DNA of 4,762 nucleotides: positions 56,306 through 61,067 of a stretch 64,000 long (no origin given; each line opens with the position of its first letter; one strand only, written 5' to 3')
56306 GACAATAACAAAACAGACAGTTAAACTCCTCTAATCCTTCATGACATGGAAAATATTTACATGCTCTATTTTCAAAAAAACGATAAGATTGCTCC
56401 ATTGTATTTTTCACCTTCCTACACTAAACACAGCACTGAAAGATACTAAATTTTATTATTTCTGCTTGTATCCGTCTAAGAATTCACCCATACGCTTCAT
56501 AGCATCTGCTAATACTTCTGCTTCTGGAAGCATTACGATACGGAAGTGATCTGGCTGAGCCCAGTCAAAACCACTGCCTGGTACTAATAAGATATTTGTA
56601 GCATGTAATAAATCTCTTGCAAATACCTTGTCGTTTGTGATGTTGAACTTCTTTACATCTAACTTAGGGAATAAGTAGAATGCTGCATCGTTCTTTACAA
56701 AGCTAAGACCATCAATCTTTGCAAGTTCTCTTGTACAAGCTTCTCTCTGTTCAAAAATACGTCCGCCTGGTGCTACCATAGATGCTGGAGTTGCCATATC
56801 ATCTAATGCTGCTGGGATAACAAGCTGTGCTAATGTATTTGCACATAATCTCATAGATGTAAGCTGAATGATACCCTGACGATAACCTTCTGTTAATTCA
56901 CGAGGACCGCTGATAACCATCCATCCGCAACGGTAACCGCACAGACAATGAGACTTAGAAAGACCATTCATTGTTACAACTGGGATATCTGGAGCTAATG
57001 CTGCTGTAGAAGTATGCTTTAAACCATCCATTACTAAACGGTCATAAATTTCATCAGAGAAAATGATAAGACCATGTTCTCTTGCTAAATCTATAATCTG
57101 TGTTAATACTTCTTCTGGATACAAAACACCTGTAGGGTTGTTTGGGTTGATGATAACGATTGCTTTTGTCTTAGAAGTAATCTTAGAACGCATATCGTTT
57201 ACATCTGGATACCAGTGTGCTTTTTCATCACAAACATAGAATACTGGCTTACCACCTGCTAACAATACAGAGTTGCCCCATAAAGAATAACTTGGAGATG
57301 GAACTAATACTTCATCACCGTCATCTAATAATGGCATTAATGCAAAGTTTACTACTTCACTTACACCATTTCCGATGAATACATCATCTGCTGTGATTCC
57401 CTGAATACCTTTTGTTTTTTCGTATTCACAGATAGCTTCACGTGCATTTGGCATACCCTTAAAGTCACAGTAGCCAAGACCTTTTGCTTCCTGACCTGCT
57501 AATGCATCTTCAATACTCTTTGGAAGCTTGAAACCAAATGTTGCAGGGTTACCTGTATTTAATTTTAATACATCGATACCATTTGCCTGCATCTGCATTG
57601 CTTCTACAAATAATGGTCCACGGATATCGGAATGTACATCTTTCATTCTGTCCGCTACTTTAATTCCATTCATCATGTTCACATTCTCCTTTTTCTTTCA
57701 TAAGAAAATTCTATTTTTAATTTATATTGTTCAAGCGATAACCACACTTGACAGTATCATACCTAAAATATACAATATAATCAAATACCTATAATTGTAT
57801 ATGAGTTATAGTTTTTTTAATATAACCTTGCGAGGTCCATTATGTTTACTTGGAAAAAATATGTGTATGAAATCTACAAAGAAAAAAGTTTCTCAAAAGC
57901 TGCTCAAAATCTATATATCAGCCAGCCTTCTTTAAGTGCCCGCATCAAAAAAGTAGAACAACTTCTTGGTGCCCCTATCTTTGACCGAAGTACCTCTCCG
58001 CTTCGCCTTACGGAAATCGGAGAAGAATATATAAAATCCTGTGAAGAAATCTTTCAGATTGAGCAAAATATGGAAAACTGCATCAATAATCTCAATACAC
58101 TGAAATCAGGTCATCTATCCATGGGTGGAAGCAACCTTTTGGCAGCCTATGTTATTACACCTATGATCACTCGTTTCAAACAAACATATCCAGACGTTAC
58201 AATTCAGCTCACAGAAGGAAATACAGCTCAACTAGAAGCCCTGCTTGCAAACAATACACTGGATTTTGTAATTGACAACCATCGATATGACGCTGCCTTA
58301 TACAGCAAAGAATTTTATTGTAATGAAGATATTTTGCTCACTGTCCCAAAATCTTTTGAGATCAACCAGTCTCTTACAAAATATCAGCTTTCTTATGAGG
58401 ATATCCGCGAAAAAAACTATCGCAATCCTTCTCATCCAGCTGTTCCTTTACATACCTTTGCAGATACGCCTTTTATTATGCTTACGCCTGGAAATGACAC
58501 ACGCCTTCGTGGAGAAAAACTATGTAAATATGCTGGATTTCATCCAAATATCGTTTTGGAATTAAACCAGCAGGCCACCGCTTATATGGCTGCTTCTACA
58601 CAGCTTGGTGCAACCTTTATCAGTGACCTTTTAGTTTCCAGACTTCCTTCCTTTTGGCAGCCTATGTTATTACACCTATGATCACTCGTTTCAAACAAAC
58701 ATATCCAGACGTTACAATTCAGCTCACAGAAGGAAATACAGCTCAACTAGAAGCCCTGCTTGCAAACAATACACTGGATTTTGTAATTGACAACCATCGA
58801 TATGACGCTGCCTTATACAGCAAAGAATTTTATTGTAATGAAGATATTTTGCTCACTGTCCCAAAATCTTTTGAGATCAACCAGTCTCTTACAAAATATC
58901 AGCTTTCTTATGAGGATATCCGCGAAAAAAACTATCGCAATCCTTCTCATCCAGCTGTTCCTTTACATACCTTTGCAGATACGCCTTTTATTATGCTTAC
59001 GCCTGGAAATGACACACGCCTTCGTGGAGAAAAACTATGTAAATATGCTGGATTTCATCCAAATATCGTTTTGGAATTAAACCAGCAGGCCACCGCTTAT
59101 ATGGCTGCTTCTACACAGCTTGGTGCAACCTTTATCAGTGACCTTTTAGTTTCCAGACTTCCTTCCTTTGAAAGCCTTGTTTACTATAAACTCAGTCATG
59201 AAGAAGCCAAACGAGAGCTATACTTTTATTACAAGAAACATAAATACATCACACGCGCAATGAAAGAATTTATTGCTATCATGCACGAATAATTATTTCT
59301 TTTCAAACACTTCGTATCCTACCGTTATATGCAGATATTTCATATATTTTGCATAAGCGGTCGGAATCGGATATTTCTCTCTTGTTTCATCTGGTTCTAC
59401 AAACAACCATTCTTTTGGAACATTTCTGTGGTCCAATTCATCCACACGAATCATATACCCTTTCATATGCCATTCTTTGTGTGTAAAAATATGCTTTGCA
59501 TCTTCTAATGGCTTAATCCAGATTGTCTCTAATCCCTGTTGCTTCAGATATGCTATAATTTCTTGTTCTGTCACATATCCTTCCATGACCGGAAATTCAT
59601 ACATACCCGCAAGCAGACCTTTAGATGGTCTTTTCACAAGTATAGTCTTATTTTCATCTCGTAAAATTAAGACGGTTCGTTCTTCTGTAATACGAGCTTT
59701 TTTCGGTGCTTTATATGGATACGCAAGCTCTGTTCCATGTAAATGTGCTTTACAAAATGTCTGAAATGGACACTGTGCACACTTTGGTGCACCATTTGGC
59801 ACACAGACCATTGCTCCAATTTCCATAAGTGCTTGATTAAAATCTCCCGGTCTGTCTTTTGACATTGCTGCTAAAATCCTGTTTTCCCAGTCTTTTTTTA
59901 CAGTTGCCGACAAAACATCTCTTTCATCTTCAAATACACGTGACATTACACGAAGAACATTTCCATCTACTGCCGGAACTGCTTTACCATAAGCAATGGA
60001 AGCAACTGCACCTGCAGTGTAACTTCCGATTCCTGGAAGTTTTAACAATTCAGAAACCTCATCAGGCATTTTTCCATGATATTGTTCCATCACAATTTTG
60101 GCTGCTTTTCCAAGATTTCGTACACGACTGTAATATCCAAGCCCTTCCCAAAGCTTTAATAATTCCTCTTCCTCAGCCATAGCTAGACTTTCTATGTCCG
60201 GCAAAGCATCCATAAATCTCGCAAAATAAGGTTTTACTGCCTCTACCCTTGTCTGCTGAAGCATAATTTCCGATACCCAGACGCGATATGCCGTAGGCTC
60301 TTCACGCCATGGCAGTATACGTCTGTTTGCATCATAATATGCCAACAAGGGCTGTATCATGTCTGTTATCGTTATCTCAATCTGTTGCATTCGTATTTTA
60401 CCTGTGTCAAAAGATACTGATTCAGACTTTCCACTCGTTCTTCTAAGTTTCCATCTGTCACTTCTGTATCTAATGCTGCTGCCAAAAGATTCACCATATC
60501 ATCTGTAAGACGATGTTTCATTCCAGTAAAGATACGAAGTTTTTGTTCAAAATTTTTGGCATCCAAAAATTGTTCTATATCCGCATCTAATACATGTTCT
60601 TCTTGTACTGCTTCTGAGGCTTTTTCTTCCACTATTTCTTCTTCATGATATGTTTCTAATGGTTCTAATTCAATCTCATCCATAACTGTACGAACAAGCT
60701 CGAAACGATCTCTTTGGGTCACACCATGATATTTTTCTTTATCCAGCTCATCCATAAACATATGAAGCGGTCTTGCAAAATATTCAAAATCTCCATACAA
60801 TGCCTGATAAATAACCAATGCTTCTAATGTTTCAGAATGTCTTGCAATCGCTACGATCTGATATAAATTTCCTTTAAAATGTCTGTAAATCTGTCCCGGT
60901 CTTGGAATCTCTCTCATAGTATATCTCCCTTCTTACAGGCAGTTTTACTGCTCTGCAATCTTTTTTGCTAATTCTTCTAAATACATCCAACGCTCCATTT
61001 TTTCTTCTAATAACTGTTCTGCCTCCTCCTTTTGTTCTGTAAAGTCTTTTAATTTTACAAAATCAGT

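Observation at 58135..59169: Perfect 515-bp tandem duplication with 5-bp junction microhomology frameshifts a LysR-family regulator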

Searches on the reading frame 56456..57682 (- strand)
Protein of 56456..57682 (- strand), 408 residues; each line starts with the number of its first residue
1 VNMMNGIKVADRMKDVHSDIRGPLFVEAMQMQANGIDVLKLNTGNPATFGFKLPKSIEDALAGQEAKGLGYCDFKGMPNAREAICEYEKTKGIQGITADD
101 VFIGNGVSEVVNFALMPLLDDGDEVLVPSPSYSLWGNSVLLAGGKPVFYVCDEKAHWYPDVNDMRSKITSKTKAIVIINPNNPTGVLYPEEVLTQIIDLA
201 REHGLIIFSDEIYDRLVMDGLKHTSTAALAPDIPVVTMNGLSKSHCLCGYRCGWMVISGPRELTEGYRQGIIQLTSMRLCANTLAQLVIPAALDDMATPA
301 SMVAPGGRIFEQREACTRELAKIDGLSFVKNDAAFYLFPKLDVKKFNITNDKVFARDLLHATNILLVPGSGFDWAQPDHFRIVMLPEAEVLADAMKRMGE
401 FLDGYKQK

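Call 8: search_protein_families(library=pfam, proteins=[window:56456-57682:-])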
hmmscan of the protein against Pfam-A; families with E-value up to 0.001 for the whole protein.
window:56456-57682:- (408 aa): 2 families
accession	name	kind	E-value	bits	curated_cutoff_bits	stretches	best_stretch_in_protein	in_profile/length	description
PF00155.27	Aminotran_1_2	-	8e-55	186.9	19.7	1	37-390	2-354/361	Aminotransferase class I and II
PF01041.23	DegT_DnrJ_EryC1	-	1.7e-08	34.5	19.8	1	119-210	61-145/360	DegT/DnrJ/EryC1/StrS aminotransferase family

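Call 18: find_encoding_contigs(protein=window:56456-57676:-, flank=3000, max_places=10)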
Protein window:56456-57676:- (406 aa): 9 contigs read that carry it; 6 places shown.
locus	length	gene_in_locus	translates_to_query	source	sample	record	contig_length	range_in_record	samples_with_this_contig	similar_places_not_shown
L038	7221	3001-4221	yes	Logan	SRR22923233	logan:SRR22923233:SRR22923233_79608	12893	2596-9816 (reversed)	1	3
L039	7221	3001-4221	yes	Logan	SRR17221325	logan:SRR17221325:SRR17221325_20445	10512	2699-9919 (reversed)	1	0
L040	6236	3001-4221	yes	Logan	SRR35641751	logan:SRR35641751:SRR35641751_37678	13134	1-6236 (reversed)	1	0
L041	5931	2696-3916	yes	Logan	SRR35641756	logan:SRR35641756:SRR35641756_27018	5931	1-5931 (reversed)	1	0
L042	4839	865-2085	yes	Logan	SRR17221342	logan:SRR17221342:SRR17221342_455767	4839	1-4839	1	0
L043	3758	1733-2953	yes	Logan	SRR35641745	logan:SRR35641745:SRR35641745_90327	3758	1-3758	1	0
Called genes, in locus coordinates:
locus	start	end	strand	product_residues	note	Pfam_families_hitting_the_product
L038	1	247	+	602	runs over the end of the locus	PF00005:ABC_tran, PF02463:SMC_N (faint), PF03193:RsgA_GTPase (faint), PF13555:AAA_29 (faint), PF13304:AAA_21 (weak), PF12848:ABC_tran_Xtn, PF00005:ABC_tran, PF16326:ABC_tran_CTD, +2 more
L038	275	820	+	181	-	PF07866:DUF1653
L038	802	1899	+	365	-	PF00730:HhH-GPD, PF00633:HHH (weak), PF14815:NUDIX_4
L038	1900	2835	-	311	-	PF00126:HTH_1, PF03466:LysR_substrate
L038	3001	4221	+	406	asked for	PF00155:Aminotran_1_2, PF01041:DegT_DnrJ_EryC1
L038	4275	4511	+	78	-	PF04071:zf-like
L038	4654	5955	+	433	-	PF08245:Mur_ligase_M, PF02875:Mur_ligase_C, PF27239:FOL3_C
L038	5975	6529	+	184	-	PF01227:GTP_cyclohydroI, PF14489:QueF (weak)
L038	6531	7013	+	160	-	PF01966:HD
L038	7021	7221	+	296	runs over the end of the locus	PF00781:DAGK_cat, PF19279:YegS_C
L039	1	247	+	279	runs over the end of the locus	?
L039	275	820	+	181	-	PF07866:DUF1653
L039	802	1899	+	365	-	PF00730:HhH-GPD, PF00633:HHH (weak), PF14815:NUDIX_4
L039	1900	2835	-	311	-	PF00126:HTH_1, PF03466:LysR_substrate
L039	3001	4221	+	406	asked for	PF00155:Aminotran_1_2, PF01041:DegT_DnrJ_EryC1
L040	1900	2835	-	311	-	PF00126:HTH_1, PF03466:LysR_substrate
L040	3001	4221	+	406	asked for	PF00155:Aminotran_1_2, PF01041:DegT_DnrJ_EryC1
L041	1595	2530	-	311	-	PF00126:HTH_1, PF03466:LysR_substrate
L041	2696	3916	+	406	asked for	PF00155:Aminotran_1_2, PF01041:DegT_DnrJ_EryC1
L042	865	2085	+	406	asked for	PF00155:Aminotran_1_2, PF01041:DegT_DnrJ_EryC1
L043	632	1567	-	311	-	PF00126:HTH_1, PF03466:LysR_substrate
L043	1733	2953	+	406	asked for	PF00155:Aminotran_1_2, PF01041:DegT_DnrJ_EryC1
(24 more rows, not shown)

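Call 21: search_protein_families(library=ncbifam, proteins=[window:56456-57676:-])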
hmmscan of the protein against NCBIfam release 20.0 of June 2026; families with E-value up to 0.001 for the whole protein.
window:56456-57676:- (406 aa): 75 families (the best 25 are shown)
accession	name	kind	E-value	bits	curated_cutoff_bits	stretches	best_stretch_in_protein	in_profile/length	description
NF006230.0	PRK08363.1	equivalog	5.4e-101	338.3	534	1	5-401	2-393/398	alanine aminotransferase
TIGR01265.1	tyr_nico_aTase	subfamily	2.5e-69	234.2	292.45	1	7-401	5-400/403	tyrosine/nicotianamine family aminotransferase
TIGR01264.1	tyr_amTase_E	equivalog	3e-65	220.6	474.25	1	6-400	4-399/403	tyrosine transaminase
NF041091.1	asp_aminotase_Arch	equivalog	3.2e-64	217.1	550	1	25-400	18-375/376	aspartate aminotransferase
NF005334.0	PRK06855.1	equivalog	3.2e-59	200.9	443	1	25-335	23-339/434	pyridoxal phosphate-dependent aminotransferase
NF005744.0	PRK07568.1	subfamily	1.1e-58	198.9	389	1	9-405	5-395/398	pyridoxal phosphate-dependent aminotransferase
NF041364.1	GntC_guanitoxin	equivalog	7.3e-58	196.2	415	1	64-399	28-356/356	guanitoxin biosynthesis PLP-dependent (S)-gamma-hydroxy-L-arginine cyclodehydratase GntC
NF005817.0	PRK07683.1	equivalog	6.2e-47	160.1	575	1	27-402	21-383/387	aminotransferase A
NF005816.0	PRK07682.1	equivalog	7.2e-46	156.6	620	1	35-404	30-387/390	aminotransferase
NF004770.0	PRK06108.1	subfamily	7.3e-46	156.7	422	1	9-401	11-393/396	pyridoxal phosphate-dependent aminotransferase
NF004975.0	PRK06348.1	equivalog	2.6e-45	155.1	549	1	21-398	16-381/384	pyridoxal phosphate-dependent aminotransferase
NF005601.0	PRK07337.1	equivalog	1.2e-44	153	496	1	5-400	6-392/394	pyridoxal phosphate-dependent aminotransferase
NF005305.0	PRK06836.1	equivalog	4.4e-44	151.3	376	1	36-400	36-391/396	pyridoxal phosphate-dependent aminotransferase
NF004769.0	PRK06107.1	equivalog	1.4e-43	149.2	617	1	24-396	23-394/402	aspartate transaminase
NF006229.0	PRK08361.1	equivalog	1.8e-43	149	624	1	8-401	11-389/391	aspartate aminotransferase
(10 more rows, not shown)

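Call 40: search_solved_structures(query=window:56456-57676:-, max_evalue=1e-30)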
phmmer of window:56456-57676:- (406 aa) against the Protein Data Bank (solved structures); distinct sequences matched with E-value up to 1e-30: 26.
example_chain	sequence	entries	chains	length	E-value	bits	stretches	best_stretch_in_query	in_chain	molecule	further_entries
4cvq_A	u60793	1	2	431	2.9e-125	421.5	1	2-405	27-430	GLUTAMATE-PYRUVATE AMINOTRANSFERASE ALAA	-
1xi9_A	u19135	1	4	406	6.7e-85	288.6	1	5-400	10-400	putative transaminase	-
1dju_A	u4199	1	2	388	5.3e-44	154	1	29-400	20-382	AROMATIC AMINOTRANSFERASE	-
1gd9_A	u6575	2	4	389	9.2e-44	153.2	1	29-400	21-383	ASPARTATE AMINOTRANSFERASE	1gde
1o4s_A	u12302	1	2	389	4.3e-42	147.7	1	23-401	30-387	Aspartate aminotransferase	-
5bj3_A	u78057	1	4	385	4.8e-42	147.5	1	19-399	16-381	PROTEIN (ASPARTATE AMINOTRANSFERASE)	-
1gc3_A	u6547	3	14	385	6.7e-42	147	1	21-399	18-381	ASPARTATE AMINOTRANSFERASE | PROTEIN (ASPARTATE AMINOTRANSFERASE)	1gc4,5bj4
1b5o_A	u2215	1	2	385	7e-42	147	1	24-399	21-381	PROTEIN (ASPARTATE AMINOTRANSFERASE)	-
1b5p_A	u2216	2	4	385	9.7e-42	146.5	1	24-399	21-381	PROTEIN (ASPARTATE AMINOTRANSFERASE) | ASPARTATE AMINOTRANSFERASE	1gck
1bkg_A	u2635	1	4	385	2.2e-41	145.4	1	24-399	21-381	ASPARTATE AMINOTRANSFERASE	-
1bjw_A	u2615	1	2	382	3e-41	144.9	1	24-397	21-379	ASPARTATE AMINOTRANSFERASE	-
1j32_A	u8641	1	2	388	2.5e-40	141.8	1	6-402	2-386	aspartate aminotransferase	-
3pdx_A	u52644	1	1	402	4.9e-38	134.3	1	23-401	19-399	Tyrosine aminotransferase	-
3dyd_A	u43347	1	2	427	3.2e-37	131.6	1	5-401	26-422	Tyrosine aminotransferase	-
8wkj_A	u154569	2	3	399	7.3e-37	130.5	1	8-399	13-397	Aminotransferase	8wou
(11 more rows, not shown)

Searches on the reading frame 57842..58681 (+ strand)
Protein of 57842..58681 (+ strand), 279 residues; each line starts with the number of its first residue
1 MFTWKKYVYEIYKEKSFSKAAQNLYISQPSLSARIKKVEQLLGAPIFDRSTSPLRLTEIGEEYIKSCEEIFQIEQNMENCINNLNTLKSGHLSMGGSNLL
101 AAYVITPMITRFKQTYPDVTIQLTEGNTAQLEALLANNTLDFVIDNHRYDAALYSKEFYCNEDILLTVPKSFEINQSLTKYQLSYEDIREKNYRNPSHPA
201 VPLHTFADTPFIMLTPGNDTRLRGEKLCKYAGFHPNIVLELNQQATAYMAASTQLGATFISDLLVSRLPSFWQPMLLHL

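Call 10: find_encoding_contigs(protein=window:57842-58681:+, flank=5000, max_places=10)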
Protein window:57842-58681:+ (279 aa): no gene with exactly this product is on record in the collection.

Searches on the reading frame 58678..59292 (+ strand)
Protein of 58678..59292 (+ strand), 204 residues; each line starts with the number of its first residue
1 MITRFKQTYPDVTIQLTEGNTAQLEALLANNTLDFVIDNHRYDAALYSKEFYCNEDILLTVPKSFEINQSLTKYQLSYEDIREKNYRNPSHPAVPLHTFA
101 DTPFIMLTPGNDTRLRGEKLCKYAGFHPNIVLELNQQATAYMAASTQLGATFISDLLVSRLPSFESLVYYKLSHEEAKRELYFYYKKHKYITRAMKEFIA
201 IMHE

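Call 19: find_encoding_contigs(protein=window:58678-59292:+, flank=3000, max_places=10)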
Protein window:58678-59292:+ (204 aa): no gene with exactly this product is on record in the collection.

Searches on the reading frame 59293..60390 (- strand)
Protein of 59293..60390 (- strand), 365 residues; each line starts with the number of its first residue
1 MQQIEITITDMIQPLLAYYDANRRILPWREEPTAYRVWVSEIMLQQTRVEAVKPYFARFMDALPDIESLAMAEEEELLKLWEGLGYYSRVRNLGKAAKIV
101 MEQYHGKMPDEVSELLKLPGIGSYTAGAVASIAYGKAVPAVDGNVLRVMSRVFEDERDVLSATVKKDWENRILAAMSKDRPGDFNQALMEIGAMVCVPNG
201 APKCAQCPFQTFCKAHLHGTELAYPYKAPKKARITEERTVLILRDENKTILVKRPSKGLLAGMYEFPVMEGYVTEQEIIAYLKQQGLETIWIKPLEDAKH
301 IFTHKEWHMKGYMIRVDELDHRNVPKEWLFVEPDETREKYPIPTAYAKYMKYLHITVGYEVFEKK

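Call 8: search_protein_families(library=pfam, proteins=[window:59293-60390:-])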
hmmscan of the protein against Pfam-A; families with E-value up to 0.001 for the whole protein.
window:59293-60390:- (365 aa): 3 families
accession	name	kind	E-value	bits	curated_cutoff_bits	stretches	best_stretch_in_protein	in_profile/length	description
PF14815.12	NUDIX_4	-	1.3e-25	89.9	35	1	239-351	1-112/113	NUDIX domain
PF00730.31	HhH-GPD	-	1.1e-22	80.8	26.2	1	39-158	1-92/108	HhH-GPD superfamily base excision DNA repair protein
PF00633.29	HHH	-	6.5e-07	29.3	24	1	104-132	2-30/30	Helix-hairpin-helix motif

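Call 21: search_protein_families(library=ncbifam, proteins=[window:59293-60390:-])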
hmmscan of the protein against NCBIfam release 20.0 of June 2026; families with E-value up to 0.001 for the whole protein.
window:59293-60390:- (365 aa): 6 families
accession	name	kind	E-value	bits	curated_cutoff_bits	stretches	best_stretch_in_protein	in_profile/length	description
TIGR01084.1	mutY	equivalog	9.3e-96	320.6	286.5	1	13-272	4-266/277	A/G-specific adenine glycosylase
NF008132.0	PRK10880.1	equivalog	1.2e-76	258.1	427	1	14-309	10-302/351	A/G-specific adenine glycosylase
NF010488.0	PRK13910.1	equivalog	2.1e-41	142.2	471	1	42-270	1-220/290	adenine-specific DNA glycosylase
TIGR01083.1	nth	equivalog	3.1e-20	72.6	211.7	1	33-204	26-192/192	endonuclease III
NF007978.0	PRK10702.1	equivalog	1.8e-10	40.8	405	1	86-214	82-204/211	endonuclease III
NF053634.1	MonDNAglycDR2438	equivalog_domain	3e-06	27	400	1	111-217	106-208/219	monofunctional DNA glycosylase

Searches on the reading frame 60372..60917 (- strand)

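Call 8: search_protein_families(library=pfam, proteins=[window:60372-60917:-])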
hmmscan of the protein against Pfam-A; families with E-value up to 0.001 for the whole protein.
window:60372-60917:- (181 aa): 1 family
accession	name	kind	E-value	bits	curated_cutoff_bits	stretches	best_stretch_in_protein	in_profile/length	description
PF07866.17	DUF1653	-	1.1e-24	86.9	23.5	1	10-73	2-61/62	Protein of unknown function (DUF1653)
